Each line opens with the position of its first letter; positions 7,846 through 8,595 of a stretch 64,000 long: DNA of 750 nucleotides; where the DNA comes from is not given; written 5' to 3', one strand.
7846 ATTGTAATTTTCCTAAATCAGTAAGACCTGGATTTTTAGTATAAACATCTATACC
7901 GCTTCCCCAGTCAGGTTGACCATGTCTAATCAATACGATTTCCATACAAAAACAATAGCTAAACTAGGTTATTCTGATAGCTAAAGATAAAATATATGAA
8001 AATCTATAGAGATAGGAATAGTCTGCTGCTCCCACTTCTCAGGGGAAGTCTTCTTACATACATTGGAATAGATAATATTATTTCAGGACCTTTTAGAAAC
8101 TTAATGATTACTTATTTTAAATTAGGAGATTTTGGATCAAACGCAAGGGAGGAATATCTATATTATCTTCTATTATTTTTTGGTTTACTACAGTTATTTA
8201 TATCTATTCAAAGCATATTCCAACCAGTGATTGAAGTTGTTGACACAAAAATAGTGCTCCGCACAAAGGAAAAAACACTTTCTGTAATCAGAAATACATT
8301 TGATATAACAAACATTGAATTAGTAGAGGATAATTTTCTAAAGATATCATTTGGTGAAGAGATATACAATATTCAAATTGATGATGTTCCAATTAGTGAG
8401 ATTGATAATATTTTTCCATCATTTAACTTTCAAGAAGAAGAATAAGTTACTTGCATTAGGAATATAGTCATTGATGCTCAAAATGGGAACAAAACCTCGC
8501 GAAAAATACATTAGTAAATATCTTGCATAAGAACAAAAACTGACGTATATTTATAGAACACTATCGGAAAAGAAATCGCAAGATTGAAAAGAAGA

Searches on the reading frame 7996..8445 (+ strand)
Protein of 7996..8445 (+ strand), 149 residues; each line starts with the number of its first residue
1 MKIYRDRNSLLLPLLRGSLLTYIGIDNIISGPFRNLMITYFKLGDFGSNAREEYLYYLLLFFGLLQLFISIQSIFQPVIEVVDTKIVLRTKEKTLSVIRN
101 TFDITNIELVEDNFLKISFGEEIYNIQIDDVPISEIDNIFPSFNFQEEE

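Call 10: search_protein_families(library=pfam, proteins=[window:7996-8445:+], max_evalue=0.01)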
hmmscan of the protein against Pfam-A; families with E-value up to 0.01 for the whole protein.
window:7996-8445:+ (149 aa): 0 families

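Call 17: find_encoding_contigs(protein=window:7996-8445:+, flank=6000, max_places=10)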
Protein window:7996-8445:+ (149 aa): 23 contigs read that carry it; 10 places shown.
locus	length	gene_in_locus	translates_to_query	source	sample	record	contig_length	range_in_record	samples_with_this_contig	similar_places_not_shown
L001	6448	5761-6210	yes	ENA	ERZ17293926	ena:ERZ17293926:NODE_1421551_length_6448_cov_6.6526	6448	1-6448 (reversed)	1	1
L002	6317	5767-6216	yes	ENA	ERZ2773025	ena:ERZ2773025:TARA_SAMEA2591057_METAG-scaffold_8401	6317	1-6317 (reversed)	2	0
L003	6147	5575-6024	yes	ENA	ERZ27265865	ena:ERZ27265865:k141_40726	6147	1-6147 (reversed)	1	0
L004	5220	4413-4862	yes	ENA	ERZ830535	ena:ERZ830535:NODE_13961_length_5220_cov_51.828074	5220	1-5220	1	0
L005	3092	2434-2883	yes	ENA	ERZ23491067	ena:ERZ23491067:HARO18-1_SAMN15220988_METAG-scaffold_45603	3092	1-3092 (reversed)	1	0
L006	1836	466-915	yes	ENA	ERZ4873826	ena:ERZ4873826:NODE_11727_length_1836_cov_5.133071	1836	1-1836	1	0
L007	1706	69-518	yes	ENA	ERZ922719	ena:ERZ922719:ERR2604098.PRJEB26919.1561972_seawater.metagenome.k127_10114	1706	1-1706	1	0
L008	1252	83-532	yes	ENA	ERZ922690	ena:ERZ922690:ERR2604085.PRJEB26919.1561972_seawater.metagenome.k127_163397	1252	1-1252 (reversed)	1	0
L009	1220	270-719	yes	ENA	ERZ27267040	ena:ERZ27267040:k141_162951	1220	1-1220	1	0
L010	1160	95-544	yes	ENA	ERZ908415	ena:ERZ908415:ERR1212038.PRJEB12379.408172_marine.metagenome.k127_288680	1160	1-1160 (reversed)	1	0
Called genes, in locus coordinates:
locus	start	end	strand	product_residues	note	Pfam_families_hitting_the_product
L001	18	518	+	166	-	-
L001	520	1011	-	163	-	-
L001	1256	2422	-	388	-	PF13520:AA_permease_2, PF00324:AA_permease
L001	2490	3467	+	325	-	-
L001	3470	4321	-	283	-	PF19576:Acyltransf_2, PF01553:Acyltransferase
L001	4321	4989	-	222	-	PF01553:Acyltransferase (faint)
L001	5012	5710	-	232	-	PF00300:His_Phos_1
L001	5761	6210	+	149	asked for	-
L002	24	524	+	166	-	-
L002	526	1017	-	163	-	-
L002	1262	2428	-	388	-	PF13520:AA_permease_2, PF00324:AA_permease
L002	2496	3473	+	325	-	-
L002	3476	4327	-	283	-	PF19576:Acyltransf_2, PF01553:Acyltransferase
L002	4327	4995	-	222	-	PF01553:Acyltransferase (faint)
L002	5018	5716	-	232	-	PF00300:His_Phos_1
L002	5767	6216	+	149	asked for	-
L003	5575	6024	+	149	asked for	-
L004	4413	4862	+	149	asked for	-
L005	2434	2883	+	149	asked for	-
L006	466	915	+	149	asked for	-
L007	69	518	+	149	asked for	-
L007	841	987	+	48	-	-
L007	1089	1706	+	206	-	?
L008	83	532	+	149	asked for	-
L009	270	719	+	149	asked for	-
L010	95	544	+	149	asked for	-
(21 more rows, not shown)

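Call 20: find_homologous_proteins(query=window:7996-8445:+, max_evalue=0.001)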
Query window:7996-8445:+ (149 aa): 792 proteins with E <= 0.001 among 828 candidates; the best 120 are listed.
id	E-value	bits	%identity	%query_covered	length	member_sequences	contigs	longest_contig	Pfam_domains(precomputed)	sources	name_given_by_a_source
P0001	3.3e-87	308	99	100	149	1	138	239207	-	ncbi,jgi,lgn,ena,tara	jgi:hypothetical protein|tara:strand:- start:94 stop:543 length:450 start_codon:yes stop_codon:yes g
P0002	4.0e-87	308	99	100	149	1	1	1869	-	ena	-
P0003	4.0e-87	308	99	100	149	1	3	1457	-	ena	-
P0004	5.2e-87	307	99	100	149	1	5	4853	-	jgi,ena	-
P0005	6.1e-87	307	99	100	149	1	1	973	-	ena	-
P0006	7.1e-87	307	99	100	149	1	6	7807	-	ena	-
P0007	8.8e-87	306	99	100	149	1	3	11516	-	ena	-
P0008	1.1e-86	306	99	100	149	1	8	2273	-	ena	-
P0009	1.3e-86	306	99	100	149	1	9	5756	-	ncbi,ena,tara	tara:strand:+ start:315 stop:764 length:450 start_codon:yes stop_codon:yes gene_type:complete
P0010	1.3e-86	306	99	100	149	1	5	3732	-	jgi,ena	-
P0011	1.3e-86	306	99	100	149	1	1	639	-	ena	-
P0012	1.7e-86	306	98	100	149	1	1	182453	-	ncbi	-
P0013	1.9e-86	305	99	100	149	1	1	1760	-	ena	-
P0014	2.0e-86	305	98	100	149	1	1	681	-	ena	-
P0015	2.0e-86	305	97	100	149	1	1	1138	-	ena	-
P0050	1.3e-81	290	92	100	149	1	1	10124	-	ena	-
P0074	4.2e-72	259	78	100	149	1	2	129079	-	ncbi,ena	-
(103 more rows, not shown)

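Call 21: find_encoding_contigs(protein=P0074, flank=4000, max_places=6)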
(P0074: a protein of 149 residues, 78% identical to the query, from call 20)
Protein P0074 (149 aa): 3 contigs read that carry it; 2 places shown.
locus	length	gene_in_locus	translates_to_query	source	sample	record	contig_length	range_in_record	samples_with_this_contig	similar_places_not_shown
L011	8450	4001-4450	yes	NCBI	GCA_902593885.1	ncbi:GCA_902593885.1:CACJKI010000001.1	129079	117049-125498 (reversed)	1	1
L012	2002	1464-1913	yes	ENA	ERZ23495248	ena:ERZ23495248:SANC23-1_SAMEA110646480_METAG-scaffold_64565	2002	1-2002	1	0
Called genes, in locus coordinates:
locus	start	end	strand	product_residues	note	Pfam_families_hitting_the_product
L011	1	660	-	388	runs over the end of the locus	PF13520:AA_permease_2, PF00324:AA_permease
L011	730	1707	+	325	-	-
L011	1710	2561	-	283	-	PF19576:Acyltransf_2, PF01553:Acyltransferase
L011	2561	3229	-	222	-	PF01553:Acyltransferase (faint)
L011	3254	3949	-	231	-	PF00300:His_Phos_1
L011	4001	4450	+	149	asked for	-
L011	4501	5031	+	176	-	-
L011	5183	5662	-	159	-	PF13420:Acetyltransf_4, PF13302:Acetyltransf_3, PF00583:Acetyltransf_1, PF13673:Acetyltransf_10, PF13508:Acetyltransf_7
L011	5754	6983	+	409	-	-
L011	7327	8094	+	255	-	PF01261:AP_endonuc_2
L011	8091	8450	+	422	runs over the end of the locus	PF00278:Orn_DAP_Arg_deC, PF02784:Orn_Arg_deC_N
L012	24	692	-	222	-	PF01553:Acyltransferase (faint)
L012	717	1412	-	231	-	PF00300:His_Phos_1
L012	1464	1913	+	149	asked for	-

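Call 22: find_encoding_contigs(protein=P0001, flank=4000, max_places=10)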
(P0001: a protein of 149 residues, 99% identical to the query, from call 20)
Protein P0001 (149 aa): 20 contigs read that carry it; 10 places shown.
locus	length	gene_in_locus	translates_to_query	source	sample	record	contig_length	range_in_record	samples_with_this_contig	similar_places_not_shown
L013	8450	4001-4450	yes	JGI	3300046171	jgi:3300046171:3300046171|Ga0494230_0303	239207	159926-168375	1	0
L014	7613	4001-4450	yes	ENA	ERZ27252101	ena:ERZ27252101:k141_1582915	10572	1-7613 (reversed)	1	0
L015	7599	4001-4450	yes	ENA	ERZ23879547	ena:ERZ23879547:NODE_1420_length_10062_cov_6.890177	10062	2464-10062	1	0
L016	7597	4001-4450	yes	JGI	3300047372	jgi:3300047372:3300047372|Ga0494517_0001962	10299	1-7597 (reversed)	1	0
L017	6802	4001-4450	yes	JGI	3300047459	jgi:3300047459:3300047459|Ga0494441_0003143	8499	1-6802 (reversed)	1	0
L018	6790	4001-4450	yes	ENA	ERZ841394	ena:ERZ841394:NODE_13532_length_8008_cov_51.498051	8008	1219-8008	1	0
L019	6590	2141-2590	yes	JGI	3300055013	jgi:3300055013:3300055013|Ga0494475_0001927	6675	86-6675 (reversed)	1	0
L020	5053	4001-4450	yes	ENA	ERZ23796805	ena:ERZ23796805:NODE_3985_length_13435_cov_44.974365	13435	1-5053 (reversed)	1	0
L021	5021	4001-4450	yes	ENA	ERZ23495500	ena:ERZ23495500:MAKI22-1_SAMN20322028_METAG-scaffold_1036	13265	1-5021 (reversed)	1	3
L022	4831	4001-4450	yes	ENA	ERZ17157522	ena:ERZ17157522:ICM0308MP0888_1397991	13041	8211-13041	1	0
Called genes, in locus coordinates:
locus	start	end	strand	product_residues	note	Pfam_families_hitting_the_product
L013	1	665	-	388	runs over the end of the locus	PF13520:AA_permease_2, PF00324:AA_permease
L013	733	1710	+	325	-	-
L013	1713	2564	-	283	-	PF19576:Acyltransf_2, PF01553:Acyltransferase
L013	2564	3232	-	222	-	PF01553:Acyltransferase (faint)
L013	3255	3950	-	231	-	PF00300:His_Phos_1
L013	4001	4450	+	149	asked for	-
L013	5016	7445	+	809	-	PF01436:NHL (faint)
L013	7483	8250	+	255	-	PF01261:AP_endonuc_2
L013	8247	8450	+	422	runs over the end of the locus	PF00278:Orn_DAP_Arg_deC, PF02784:Orn_Arg_deC_N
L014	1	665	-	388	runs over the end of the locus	PF13520:AA_permease_2, PF00324:AA_permease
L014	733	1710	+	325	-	-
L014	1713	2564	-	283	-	PF19576:Acyltransf_2, PF01553:Acyltransferase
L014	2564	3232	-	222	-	PF01553:Acyltransferase (weak)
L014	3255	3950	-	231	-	PF00300:His_Phos_1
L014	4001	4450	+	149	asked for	-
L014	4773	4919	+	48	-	-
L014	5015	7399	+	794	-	PF01436:NHL (faint)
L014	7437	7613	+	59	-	?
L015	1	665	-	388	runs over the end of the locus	PF13520:AA_permease_2, PF00324:AA_permease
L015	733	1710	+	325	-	-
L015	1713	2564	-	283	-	PF19576:Acyltransf_2, PF01553:Acyltransferase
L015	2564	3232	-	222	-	PF01553:Acyltransferase (faint)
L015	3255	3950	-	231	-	PF00300:His_Phos_1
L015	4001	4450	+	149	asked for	-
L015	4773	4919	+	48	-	-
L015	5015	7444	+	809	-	PF01436:NHL (faint)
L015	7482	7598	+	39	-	?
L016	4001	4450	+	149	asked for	-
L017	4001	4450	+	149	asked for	-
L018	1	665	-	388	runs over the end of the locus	PF13520:AA_permease_2, PF00324:AA_permease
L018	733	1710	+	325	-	-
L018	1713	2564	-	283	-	PF19576:Acyltransf_2, PF01553:Acyltransferase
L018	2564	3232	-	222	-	PF01553:Acyltransferase (faint)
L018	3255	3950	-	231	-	PF00300:His_Phos_1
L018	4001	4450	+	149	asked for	-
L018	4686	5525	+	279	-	PF02739:5_3_exonuc_N, PF01367:5_3_exonuc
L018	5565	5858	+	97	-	-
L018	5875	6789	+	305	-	?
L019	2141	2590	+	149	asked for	-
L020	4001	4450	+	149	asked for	-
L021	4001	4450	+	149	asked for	-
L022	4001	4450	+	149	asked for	-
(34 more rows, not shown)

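Call 23: find_encoding_contigs(protein=P0050, flank=4000, max_places=4)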
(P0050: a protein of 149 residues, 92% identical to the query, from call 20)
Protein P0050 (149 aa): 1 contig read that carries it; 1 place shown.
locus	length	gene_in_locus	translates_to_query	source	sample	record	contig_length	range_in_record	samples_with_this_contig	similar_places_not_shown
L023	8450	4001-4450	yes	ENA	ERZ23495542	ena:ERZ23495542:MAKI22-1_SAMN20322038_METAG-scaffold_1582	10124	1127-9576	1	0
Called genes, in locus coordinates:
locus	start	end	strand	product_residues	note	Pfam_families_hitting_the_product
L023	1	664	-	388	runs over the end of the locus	PF13520:AA_permease_2, PF00324:AA_permease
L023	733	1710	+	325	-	-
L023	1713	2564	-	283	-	PF19576:Acyltransf_2, PF01553:Acyltransferase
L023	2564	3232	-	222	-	PF01553:Acyltransferase (faint)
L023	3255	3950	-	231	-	PF00300:His_Phos_1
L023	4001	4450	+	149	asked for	-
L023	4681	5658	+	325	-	-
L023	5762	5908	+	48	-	-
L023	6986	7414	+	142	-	-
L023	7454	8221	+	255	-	PF01261:AP_endonuc_2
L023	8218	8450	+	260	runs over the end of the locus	?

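Call 78: search_protein_families(library=pfam, proteins=[L011:4501-5031:+, L011:5183-5662:-, L018:4686-5525:+], max_evalue=0.001)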
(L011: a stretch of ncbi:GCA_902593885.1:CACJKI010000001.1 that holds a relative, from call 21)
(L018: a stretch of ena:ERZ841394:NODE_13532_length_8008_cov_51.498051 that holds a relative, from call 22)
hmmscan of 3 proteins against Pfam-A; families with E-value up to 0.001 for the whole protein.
L011:4501-5031:+ (176 aa): 0 families

L011:5183-5662:- (159 aa): 6 families
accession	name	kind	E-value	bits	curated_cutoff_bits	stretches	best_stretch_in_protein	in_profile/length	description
PF00583.31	Acetyltransf_1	-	1.8e-16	60.9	20.7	1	16-132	3-116/116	Acetyltransferase (GNAT) family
PF13420.13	Acetyltransf_4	-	5.6e-16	59.4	24.3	1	27-151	25-153/155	Acetyltransferase (GNAT) domain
PF13508.13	Acetyltransf_7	-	2.3e-11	44.3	27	1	49-133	5-83/84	Acetyltransferase (GNAT) domain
PF13302.13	Acetyltransf_3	-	4.3e-08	34.4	25.4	1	13-133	11-138/138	Acetyltransferase (GNAT) domain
PF13673.13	Acetyltransf_10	-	9.3e-08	32.6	23.6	1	25-136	9-111/128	Acetyltransferase (GNAT) domain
PF08445.16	FR47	-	0.00011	22.6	22.1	1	77-135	22-80/86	FR47-like protein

L018:4686-5525:+ (279 aa): 2 families
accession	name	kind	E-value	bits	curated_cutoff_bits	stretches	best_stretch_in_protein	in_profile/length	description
PF02739.22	5_3_exonuc_N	-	1.5e-35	122.8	34.3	1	3-162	2-164/164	5'-3' exonuclease, N-terminal resolvase-like domain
PF01367.25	5_3_exonuc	-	5.4e-27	94.6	40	1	163-262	1-95/97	5'-3' exonuclease, C-terminal SAM fold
